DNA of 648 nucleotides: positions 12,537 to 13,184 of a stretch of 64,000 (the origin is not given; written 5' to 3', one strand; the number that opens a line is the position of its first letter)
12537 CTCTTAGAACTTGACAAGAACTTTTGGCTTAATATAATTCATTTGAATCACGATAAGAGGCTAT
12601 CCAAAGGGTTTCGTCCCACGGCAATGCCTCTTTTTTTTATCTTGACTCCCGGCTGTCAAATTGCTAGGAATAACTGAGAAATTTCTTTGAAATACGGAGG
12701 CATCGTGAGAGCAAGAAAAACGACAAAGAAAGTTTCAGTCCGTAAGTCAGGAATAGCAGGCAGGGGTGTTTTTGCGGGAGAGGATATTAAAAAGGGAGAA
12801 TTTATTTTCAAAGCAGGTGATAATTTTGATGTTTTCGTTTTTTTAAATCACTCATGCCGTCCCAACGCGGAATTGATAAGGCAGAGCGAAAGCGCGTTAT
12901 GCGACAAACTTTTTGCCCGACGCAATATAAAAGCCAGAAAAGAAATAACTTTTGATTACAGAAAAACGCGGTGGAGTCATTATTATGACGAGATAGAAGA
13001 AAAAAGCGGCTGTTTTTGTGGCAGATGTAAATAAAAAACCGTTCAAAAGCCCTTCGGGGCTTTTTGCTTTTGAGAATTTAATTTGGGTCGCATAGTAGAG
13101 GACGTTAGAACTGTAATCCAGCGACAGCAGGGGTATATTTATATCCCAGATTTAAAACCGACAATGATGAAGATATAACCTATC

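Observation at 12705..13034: Bacterial SET-domain protein in an accessory cassette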

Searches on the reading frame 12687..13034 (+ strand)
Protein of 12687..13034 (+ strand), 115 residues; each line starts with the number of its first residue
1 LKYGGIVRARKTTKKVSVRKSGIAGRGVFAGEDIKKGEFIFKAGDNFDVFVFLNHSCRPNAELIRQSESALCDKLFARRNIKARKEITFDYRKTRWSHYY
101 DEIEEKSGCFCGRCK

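Call 3: search_protein_families(library=pfam, proteins=[window:12687-13034:+], max_evalue=1)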
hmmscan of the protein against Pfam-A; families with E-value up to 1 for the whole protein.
window:12687-13034:+ (115 aa): 1 family
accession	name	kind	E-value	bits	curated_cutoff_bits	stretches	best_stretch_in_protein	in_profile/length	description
PF00856.33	SET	-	3.5e-14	53.5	22.4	2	52-91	64-104/105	SET domain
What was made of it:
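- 12705..13034 (+): CDS of the 109-aa mini-SET protein (GTG start, TAA stop). Pfam SET at 53.5 bits (call 3).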

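Call 9: search_solved_structures(query=window:12705-13031:+, max_evalue=1, show_alignments=3)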
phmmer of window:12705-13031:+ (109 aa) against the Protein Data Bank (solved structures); distinct sequences matched with E-value up to 1: 98 (the best 60 are shown).
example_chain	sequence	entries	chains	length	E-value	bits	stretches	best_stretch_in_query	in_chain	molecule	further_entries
7bre_B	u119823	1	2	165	4.2e-06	30.1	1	43-106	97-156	Histone-lysine N-methyltransferase 2B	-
9cvd_A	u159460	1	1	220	4.3e-06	30.1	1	34-87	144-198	Histone-lysine N-methyltransferase NSD2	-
7w67_C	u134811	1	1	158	4.7e-06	29.9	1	42-106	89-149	Histone-lysine N-methyltransferase 2A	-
2w5y_A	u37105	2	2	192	4.8e-06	29.9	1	43-106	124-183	HISTONE-LYSINE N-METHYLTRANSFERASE HRX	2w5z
7w6a_C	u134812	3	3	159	4.9e-06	29.9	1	42-106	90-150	Histone-lysine N-methyltransferase 2A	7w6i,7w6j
5f5e_A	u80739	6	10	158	5.5e-06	29.7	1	44-106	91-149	Histone-lysine N-methyltransferase 2A | Histone-lysine N-methyltransferase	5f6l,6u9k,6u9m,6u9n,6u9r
7e8d_K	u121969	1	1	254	6.5e-06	29.5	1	34-87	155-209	Histone-lysine N-methyltransferase NSD2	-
6kiu_K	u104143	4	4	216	8.3e-06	29.2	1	43-106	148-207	Histone-lysine N-methyltransferase 2A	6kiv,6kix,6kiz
7ud5_K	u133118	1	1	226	9.3e-06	29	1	44-106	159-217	cDNA FLJ56846, highly similar to Zinc finger protein HRX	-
7ea5_K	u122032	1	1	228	9.6e-06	29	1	29-91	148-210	Histone-lysine N-methyltransferase, H3 lysine-36 specific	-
5lsu_A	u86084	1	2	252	1.1e-05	28.8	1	34-87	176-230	Histone-lysine N-methyltransferase NSD2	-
6pwv_C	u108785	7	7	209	1.5e-05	28.3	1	43-106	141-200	Histone-lysine N-methyltransferase 2A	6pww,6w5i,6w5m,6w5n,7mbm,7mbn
6kqp_A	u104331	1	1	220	2.6e-05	27.5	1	34-86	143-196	Histone-lysine N-methyltransferase, H3 lysine-36 and H4 lysine-20 specific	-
8fbg_A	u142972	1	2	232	2.7e-05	27.5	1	34-86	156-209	Histone-lysine N-methyltransferase, H3 lysine-36 specific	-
6kqq_A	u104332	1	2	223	2.8e-05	27.5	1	34-86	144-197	Histone-lysine N-methyltransferase, H3 lysine-36 and H4 lysine-20 specific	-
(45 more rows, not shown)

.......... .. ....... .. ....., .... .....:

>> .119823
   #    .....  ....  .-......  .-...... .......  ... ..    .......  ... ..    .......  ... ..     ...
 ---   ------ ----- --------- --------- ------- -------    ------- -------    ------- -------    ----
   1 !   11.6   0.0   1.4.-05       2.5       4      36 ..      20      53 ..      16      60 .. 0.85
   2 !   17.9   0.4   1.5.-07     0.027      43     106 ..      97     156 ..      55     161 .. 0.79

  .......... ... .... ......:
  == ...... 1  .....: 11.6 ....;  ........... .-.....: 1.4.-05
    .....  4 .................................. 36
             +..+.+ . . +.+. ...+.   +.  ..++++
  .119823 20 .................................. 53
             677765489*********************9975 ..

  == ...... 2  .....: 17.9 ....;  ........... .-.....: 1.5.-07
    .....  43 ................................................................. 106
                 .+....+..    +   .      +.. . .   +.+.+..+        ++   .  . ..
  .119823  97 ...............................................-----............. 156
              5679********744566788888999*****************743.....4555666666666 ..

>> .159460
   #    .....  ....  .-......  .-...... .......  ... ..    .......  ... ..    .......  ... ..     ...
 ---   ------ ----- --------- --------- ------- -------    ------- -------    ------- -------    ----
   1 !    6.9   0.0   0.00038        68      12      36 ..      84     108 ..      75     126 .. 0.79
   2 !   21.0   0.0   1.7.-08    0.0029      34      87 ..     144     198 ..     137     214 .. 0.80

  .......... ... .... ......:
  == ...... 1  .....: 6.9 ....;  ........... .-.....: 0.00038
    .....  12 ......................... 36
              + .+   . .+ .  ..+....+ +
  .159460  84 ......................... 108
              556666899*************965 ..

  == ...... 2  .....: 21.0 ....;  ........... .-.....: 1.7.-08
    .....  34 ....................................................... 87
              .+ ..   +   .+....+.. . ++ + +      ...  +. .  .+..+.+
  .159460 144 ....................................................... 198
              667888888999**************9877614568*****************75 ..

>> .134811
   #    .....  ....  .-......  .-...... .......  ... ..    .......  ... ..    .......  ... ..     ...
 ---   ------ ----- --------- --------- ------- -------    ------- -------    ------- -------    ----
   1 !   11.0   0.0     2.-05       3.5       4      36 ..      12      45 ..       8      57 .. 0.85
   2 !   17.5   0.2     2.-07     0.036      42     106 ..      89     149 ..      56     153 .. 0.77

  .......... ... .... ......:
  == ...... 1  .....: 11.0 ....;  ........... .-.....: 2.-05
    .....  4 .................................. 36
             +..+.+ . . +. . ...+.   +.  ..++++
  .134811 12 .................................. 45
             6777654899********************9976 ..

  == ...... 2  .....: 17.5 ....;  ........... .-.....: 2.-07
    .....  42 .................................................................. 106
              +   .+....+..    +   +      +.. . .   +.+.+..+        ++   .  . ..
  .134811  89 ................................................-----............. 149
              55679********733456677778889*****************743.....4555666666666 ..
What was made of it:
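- Closest known: vSET. Same: It is a single-domain SET of similar overall size, with the same N-terminal strand and GxG region (call 9 matches residues 9-35).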

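Call 10: find_homologous_proteins(query=window:12705-13031:+)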
Query window:12705-13031:+ (109 aa): 12 proteins with E <= 0.001 among 39 candidates.
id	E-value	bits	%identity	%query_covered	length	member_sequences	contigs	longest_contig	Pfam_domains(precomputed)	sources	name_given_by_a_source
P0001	7.0e-68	243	100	100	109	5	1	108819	PF00856.34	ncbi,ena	-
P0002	2.7e-56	206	83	100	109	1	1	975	PF00856.34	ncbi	-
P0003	1.5e-54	200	83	100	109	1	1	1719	PF00856.34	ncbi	-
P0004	4.9e-45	170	70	99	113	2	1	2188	PF00856.34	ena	-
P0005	1.6e-18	85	42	92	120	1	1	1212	PF00856.34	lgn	-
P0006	5.9e-8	51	37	94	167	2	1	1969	PF00856.34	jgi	jgi:hypothetical protein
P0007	7.8e-7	47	36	71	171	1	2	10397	PF00856.34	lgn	-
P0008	1.8e-5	43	35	80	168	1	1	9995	PF00856.34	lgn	-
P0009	1.1e-4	40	36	81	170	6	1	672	PF00856.34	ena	-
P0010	1.3e-4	40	35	78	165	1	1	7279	PF00856.34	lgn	-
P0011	2.8e-4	39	33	81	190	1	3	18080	PF00856.34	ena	-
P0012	6.4e-4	38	38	76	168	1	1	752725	PF00856.34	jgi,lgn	jgi:SET domain-containing protein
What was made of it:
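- Closest known: Bacterial and archaeal single-domain SET proteins of about 130-190 aa. Same: They are the nearest full-length relatives (33-38% identity, call 10) and share the same motifs and Cys cluster.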

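Call 12: find_encoding_contigs(protein=P0001, flank=10000)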
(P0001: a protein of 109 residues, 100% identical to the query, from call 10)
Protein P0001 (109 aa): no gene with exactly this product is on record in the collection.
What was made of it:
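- Tried and rejected: It was not on record as a called gene (call 12).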

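Call 15: list_cluster_members(proteins=[P0001, P0002, P0003, P0004, P0005])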
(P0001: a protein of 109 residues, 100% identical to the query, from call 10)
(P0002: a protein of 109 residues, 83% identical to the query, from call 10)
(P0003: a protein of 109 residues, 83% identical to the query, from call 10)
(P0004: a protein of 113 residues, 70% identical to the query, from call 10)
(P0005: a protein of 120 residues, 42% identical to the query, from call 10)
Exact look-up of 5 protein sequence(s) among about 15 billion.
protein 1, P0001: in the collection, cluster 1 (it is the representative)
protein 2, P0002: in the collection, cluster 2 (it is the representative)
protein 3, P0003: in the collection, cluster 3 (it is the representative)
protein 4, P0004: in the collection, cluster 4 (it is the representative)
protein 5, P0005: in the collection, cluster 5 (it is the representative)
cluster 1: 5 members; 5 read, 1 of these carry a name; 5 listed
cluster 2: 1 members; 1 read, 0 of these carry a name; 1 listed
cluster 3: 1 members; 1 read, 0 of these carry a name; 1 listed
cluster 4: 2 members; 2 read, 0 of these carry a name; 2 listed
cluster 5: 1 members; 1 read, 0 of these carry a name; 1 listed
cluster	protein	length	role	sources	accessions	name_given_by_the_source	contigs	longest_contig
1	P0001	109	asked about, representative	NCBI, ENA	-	-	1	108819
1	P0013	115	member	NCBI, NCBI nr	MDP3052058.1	MAG: SET domain-containing protein [bacterium] | SET domain-containing protein [bacterium]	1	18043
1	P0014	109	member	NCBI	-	-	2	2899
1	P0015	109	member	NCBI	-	-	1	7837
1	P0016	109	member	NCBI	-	-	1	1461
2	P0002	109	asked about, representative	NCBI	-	-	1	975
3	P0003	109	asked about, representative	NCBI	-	-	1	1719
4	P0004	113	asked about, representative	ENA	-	-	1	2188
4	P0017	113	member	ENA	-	-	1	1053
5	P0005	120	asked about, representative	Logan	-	-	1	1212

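Call 16: find_encoding_contigs(protein=P0013, flank=10000)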
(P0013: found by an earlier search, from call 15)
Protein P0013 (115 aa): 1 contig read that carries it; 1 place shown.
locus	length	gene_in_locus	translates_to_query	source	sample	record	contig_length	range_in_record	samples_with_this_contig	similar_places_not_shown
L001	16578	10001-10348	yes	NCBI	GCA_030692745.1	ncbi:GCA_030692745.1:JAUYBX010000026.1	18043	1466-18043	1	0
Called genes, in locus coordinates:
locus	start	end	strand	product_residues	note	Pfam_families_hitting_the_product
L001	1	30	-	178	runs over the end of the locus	PF00333:Ribosomal_S5, PF03719:Ribosomal_S5_C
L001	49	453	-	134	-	PF00861:Ribosomal_L18p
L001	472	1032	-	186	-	PF00347:Ribosomal_L6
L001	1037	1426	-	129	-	PF00410:Ribosomal_S8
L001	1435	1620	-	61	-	PF00253:Ribosomal_S14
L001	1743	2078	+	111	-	-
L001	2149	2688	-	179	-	PF00281:Ribosomal_L5, PF00673:Ribosomal_L5_C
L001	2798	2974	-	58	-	-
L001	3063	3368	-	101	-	PF22682:Ribosomal_uL24m-like (weak), PF00467:KOW, PF17136:ribosomal_L24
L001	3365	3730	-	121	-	PF00238:Ribosomal_L14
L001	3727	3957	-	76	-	PF00366:Ribosomal_S17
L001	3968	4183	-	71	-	PF00831:Ribosomal_L29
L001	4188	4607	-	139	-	PF00252:Ribosomal_L16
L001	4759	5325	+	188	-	-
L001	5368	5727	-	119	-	PF06262:Zincin_1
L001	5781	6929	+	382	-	PF13365:Trypsin_2 (weak)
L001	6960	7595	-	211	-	-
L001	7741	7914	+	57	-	-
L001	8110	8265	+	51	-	-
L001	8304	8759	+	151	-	PF11969:DcpS_C (weak), PF01230:HIT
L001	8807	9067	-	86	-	PF05016:ParE_toxin (weak), PF15738:YafQ_toxin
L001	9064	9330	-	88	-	PF19891:DUF6364 (weak)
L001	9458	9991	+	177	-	-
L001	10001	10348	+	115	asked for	PF00856:SET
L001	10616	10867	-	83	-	-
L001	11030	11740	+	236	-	PF01522:Polysacc_deac_1, PF10096:DUF2334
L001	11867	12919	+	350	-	PF13200:DUF4015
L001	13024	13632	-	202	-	PF01442:Apolipoprotein (faint)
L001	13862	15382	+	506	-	PF01743:PolyA_pol, PF12627:PolyA_pol_RNAbd, PF01966:HD, PF13735:tRNA_NucTran2_2 (weak)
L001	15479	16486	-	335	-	-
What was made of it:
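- In L001 the island carries a ParE/YafQ toxin pair (call 16).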

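Call 17: find_encoding_contigs(protein=P0004, flank=10000)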
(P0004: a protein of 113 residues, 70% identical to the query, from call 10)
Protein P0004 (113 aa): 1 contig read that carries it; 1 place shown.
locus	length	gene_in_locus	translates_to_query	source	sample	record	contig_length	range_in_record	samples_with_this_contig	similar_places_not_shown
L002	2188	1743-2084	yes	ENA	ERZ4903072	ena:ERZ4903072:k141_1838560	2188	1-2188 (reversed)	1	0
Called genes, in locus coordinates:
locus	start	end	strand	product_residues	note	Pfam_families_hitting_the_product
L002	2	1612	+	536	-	?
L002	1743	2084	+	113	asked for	PF00856:SET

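Call 18: find_encoding_contigs(protein=P0005, flank=10000)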
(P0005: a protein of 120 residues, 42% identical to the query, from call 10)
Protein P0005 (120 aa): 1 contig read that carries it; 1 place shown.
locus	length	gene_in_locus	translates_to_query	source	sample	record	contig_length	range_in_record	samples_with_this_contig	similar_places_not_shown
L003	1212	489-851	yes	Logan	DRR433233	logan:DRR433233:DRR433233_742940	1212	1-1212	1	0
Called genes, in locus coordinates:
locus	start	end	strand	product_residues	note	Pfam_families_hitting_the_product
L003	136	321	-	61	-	-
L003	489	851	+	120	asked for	PF00856:SET (weak)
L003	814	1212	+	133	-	?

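Call 20: predict_structure(alignment_id=A1)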
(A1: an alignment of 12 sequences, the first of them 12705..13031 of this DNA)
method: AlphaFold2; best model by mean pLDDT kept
length: 109 residues; sequences in the alignment: 12
mean_pLDDT: 78.5   pTM: 0.71
mean pLDDT of the five models: 78.5, 78.4, 75.4, 74.5, 67.4
residues with pLDDT >= 90: 35; 70-90: 42; 50-70: 25; < 50: 7
segments of 3 or more residues with pLDDT < 50: 1-4
pLDDT, mean of each block of 10 residues (from residue 1): 62 86 94 87 84 86 78 94 78 60 51
secondary structure, 60 per line:
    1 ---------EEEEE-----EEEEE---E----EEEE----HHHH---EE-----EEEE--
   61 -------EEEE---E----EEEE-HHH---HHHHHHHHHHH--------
elements in order: E10-14 E20-24 E33-36 H41-44 E55-58 E68-71 E80-83 H91-101

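Call 23: fold_search(model_id=the predicted structure, library=pdb)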
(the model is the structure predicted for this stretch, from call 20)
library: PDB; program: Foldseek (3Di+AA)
matches with E <= 10: 537; with E <= 0.001: 295
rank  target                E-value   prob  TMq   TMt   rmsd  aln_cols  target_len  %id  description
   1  6u9m_A                1.4e-07  1.00  0.63  0.47   6.4       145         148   23  MLL1 SET N3861I/Q3867L bound to inhibitor 16 (TC-5109) (released 2020-07-01)
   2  7td5_F                1.8e-07  1.00  0.65  0.18   6.1       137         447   23  Structure of human PRC2-EZH1 containing phosphorylated SUZ12 (released 2022-11-16)
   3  8fyh_A                3.3e-07  1.00  0.66  0.15   5.7       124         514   22  G4 RNA-mediated PRC2 dimer (released 2023-10-04)
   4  7td5_A                5.0e-07  1.00  0.67  0.16   6.0       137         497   23  Structure of human PRC2-EZH1 containing phosphorylated SUZ12 (released 2022-11-16)
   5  6u9n_B                5.3e-07  1.00  0.63  0.48   6.4       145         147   23  MLL1 SET N3861I/Q3867L bound to inhibitor 14 (TC-5139) (released 2020-07-01)
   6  5f5e                  6.4e-07  1.00  0.61  0.46   7.2       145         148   22  The Crystal Structure of MLL1 SET domain with N3816I/Q3867L mutation (released 2016-02-24)
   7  6u9n_A                6.8e-07  1.00  0.62  0.47   7.1       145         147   22  MLL1 SET N3861I/Q3867L bound to inhibitor 14 (TC-5139) (released 2020-07-01)
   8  6u9k_B                7.2e-07  1.00  0.63  0.47   6.6       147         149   22  MLL1 SET N3861I/Q3867L bound to inhibitor 18 (TC-5153) (released 2020-07-01)
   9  2w5z_A                7.2e-07  1.00  0.61  0.39   6.9       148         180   23  Ternary Complex of the Mixed Lineage Leukaemia (MLL1) SET Domain with the cofactor product S-Adenosylhomocysteine and  (released 2009-02-10)
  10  6cen_A                7.6e-07  1.00  0.63  0.31   6.7       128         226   23  Crystal Structure of WHSC1L1 in Complex with Inhibitor PEP21 (released 2018-05-09)
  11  8vmi_C                8.6e-07  1.00  0.67  0.14   6.0       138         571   21  PRC2_AJ119-450 bound to H3K4me3 (released 2025-01-15)
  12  9wms_s                1.1e-06  1.00  0.68  0.19   6.1       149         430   23  Co-transcriptional histone H3K36 methylation complex containing RNA polymerase II elongation complex, Set2, and the up (released 2025-12-24)
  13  9wmu_s                1.1e-06  1.00  0.65  0.18   6.5       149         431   23  Co-transcriptional histone H3K36 methylation complex containing RNA polymerase II elongation complex, Set2, and the up (released 2025-12-24)
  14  8fbh                  1.2e-06  1.00  0.69  0.35   6.5       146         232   23  Crystal structure of NSD1 Mutant-T1927A (released 2023-01-18)
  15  8fbg_A                1.2e-06  1.00  0.62  0.32   6.6       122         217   24  Crystal structure of NSD1 Mutant-Y1869C (released 2023-01-18)
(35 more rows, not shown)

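Call 25: find_related_loci(query=A2, collection=genome_contigs, flank=6000)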
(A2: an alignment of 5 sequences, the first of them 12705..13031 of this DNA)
Query A2 (109 aa) in genome_contigs; peptide patterns used: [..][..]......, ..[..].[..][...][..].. (x = any residue, [..] = any of these).
599 stretches matched a pattern (row limit reached: there are more); 389 encode a relative of the query (tblastn E <= 1e-3); the best 80 are kept; 80 distinct loci.
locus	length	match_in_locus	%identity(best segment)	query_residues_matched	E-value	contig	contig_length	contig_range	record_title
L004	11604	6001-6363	32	1-95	4e-15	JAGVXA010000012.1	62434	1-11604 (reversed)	Candidatus Pacearchaeota archaeon isolate RIFOXYC1_FULL_38_15 rifoxyc1_full_scaffold_417, whole genome shotgun sequence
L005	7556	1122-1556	32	1-109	6e-13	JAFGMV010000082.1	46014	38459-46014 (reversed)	MAG: Anaerolineales bacterium isolate Zod_Metabat.498 k87_5466736, whole genome shotgun sequence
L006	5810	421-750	31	8-91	6e-13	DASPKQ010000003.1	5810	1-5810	MAG TPA_asm: Verrucomicrobiia bacterium isolate SMAG_U12040 k141_1168547, whole genome shotgun sequence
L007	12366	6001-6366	32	11-109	9e-13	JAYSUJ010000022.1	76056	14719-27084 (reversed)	MAG: bacterium isolate GFS_12623 GFS_12623_21, whole genome shotgun sequence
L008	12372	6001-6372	30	6-108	3e-11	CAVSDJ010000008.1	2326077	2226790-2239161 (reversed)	MAG: Blastocatellia bacterium isolate MFD01916.bin.3.112 genome assembly, contig: contig_6494, whole genome shotgun sequ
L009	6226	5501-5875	32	8-109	9e-11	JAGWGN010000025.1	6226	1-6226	MAG: Candidatus Micrarchaeota archaeon isolate REEA49 REEA49_25_length_6226_cov_20.472109, whole genome shotgun sequence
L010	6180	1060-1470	30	2-109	3e-10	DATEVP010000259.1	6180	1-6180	MAG TPA_asm: Hyphomicrobiaceae bacterium isolate SMAG_U8370 k141_297906, whole genome shotgun sequence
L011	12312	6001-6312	35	6-90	3e-10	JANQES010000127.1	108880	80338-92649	MAG: Rhodothermales bacterium isolate PL23a_bin.4 k99_3776169, whole genome shotgun sequence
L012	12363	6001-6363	33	9-108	3e-10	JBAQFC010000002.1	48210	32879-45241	MAG: Minisyncoccia bacterium isolate MFD12003_ilm_asm_bin59 k127_565, whole genome shotgun sequence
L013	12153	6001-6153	43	46-108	3e-10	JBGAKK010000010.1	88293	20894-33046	MAG: Phycisphaerales bacterium isolate MAG_AAO_H10.57 AAOH10-57_opera_contig_1311, whole genome shotgun sequence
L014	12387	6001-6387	29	12-107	5e-10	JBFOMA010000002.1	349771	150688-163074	MAG: Puniceicoccaceae bacterium isolate PD13Bin-3-1 c_000000000002, whole genome shotgun sequence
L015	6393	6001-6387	29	12-107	4e-10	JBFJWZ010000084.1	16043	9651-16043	MAG: Oceanipulchritudo sp. isolate Mix_sand19.2022.05.G.36 k141_1629487_length_16043_cov_8.0000, whole genome shotgun se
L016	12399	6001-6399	28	1-109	8e-10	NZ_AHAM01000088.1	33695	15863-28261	Mesorhizobium alhagi CCNWXJ12-2 contig92, whole genome shotgun sequence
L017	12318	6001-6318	34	9-88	1e-9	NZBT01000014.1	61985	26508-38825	MAG: Candidatus Pacearchaeota archaeon isolate ARS1309 MHASMcontig_664612, whole genome shotgun sequence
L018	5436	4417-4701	36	8-85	2e-9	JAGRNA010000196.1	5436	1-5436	MAG: Leptospiraceae bacterium isolate HKST-UBA05 2015-01-06_1_(paired)_contig_202510, whole genome shotgun sequence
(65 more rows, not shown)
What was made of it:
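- Closest known: Bacterial and archaeal single-domain SET proteins of about 130-190 aa. Same: Many are from CPR and DPANN genomes (call 25).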

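Call 26: find_encoding_contigs(protein=P0002, flank=10000)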
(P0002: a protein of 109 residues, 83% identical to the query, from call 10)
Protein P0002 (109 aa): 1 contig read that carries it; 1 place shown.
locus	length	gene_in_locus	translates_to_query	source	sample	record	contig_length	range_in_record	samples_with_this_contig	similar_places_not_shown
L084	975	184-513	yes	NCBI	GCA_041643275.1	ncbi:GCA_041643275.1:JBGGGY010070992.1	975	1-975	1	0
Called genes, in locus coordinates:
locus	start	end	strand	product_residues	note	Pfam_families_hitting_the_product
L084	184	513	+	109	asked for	PF00856:SET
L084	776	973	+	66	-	?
